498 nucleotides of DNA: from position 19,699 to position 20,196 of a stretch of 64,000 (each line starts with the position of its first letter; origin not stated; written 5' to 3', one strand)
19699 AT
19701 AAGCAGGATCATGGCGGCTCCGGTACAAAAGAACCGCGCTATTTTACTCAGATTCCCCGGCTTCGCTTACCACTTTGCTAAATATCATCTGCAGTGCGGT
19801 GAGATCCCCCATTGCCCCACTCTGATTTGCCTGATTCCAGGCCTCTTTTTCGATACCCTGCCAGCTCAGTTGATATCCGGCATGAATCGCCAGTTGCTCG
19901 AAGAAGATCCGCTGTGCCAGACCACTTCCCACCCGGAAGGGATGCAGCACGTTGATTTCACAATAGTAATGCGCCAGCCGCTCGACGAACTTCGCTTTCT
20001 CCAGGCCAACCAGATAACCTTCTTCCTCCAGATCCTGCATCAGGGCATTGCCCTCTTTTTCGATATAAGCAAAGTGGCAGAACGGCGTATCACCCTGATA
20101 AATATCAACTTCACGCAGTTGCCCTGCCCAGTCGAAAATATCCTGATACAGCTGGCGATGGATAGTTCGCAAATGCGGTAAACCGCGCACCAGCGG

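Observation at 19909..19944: Fic protein carries a non-canonical FIC motif (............)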

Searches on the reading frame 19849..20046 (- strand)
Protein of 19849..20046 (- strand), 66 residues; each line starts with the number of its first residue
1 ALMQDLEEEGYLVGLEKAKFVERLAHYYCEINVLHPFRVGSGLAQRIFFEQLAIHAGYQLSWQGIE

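Call 59: search_solved_structures(query=window:19849-20046:-, show_alignments=5, max_evalue=0.00001)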
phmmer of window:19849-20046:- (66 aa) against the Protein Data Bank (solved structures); distinct sequences matched with E-value up to 0.00001: 17.
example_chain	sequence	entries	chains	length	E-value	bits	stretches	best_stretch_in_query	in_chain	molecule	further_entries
5jff_A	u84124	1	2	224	2.2e-40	138.3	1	1-66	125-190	Probable adenosine monophosphate-protein transferase fic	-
5jfz_A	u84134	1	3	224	2.4e-40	138.2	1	1-66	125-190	Probable adenosine monophosphate-protein transferase fic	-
8wt0_A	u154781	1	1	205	9.9e-15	57.4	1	10-66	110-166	Cell filamentation protein Fic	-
3zcb_A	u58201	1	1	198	1.9e-11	47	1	3-66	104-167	ADENOSINE MONOPHOSPHATE-PROTEIN TRANSFERASE VBHT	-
3shg_A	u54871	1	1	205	2e-11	47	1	3-66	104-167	VbhT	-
3zc7_A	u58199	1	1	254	2.7e-11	46.6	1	3-66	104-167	ADENOSINE MONOPHOSPHATE-PROTEIN TRANSFERASE VBHT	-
2vza_A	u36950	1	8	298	1.8e-09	40.8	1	3-63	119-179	CELL FILAMENTATION PROTEIN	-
5nh2_A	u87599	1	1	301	1.8e-09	40.8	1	3-63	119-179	Adenosine monophosphate-protein transferase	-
2jk8_A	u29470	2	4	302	1.9e-09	40.8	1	3-63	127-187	PUTATIVE CELL FILAMENTATION PROTEIN (BEPA PROTEIN) | CELL FILAMENTATION PROTEIN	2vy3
5eu0_A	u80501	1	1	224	5e-09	39.4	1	6-62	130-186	Bartonella effector protein (Bep) substrate of VirB T4SS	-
4nps_A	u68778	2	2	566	5.4e-09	39.3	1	7-62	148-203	Bartonella effector protein (Bep) substrate of VirB T4SS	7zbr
4m16_A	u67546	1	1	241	5.7e-08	36.1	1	8-62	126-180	Bartonella effector protein (Bep) substrate of VirB T4SS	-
4py3_A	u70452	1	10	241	8.9e-08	35.5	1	7-62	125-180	Bartonella effector protein (Bep) substrate of VirB T4SS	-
4xi8_A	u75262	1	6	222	1.4e-07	34.9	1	4-62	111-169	Bartonella effector protein (Bep) substrate of VirB T4SS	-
4n67_A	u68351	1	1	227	5.4e-07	33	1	4-62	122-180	Putative cell filamentation protein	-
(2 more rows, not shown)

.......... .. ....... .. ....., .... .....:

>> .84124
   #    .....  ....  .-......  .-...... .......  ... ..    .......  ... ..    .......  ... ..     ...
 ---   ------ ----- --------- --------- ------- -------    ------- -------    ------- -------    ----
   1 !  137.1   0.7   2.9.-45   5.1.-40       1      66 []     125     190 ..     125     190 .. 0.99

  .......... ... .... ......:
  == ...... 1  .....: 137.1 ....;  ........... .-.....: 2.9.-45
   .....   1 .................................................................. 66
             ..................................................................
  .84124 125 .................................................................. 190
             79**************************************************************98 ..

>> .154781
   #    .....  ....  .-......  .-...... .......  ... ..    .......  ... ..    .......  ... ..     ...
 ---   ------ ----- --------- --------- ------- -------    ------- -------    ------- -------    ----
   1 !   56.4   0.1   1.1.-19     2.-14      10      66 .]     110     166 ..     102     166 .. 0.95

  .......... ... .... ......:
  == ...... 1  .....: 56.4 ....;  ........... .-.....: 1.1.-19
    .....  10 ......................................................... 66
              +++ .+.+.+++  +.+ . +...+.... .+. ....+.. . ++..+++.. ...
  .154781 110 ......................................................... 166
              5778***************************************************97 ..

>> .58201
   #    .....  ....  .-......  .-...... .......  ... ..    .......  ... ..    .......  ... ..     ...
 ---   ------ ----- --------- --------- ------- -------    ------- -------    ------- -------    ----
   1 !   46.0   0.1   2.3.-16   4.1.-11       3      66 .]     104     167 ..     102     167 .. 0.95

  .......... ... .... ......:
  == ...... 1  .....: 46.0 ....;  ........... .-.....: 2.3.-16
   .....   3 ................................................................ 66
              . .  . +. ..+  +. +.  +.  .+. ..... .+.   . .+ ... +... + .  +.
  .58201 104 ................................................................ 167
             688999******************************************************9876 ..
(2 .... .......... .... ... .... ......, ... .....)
